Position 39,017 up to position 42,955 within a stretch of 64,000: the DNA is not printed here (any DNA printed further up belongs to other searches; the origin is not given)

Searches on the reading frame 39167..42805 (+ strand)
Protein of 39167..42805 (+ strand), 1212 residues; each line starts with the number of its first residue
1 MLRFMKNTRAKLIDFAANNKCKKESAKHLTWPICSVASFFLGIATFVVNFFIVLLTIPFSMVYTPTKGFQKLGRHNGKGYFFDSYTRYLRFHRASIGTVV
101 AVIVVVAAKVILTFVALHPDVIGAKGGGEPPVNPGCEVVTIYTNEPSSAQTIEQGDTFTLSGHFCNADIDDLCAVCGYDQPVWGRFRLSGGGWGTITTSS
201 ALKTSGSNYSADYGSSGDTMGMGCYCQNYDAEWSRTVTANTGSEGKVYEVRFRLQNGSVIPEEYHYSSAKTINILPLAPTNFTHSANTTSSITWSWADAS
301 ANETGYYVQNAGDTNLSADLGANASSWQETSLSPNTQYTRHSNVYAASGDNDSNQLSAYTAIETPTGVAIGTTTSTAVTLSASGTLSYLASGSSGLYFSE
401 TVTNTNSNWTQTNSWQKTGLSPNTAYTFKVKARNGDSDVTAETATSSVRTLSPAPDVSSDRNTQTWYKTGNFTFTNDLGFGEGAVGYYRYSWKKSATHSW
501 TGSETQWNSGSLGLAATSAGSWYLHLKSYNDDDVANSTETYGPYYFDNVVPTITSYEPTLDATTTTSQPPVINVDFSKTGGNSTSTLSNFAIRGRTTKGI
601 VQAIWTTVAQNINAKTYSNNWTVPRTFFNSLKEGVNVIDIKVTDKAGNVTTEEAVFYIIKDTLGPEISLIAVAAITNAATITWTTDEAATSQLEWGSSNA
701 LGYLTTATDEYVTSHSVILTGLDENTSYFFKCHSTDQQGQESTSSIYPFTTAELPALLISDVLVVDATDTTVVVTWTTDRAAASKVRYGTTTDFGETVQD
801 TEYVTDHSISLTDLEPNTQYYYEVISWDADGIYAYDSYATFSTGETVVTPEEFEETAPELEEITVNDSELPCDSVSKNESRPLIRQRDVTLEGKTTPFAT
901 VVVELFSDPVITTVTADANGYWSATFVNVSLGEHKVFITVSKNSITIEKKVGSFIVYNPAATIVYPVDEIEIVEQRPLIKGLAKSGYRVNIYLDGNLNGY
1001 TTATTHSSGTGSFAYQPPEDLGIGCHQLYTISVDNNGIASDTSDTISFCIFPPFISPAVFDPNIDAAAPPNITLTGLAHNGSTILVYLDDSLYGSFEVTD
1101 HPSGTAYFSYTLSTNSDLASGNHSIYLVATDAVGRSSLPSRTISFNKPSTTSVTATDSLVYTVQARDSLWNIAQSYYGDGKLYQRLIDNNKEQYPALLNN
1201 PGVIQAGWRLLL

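Call 80: search_protein_families(library=pfam, max_evalue=1e-8, proteins=[window:39167-42805:+])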
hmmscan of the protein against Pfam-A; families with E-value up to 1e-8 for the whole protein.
window:39167-42805:+ (1212 aa): 2 families
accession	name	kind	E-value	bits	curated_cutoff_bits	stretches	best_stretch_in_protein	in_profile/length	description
PF00041.27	fn3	-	3.2e-16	59.8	25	0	278-356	2-77/84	Fibronectin type III domain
PF16656.11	Pur_ac_phosph_N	-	6.8e-15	55.9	30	0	766-828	9-82/93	Purple acid Phosphatase, N-terminal domain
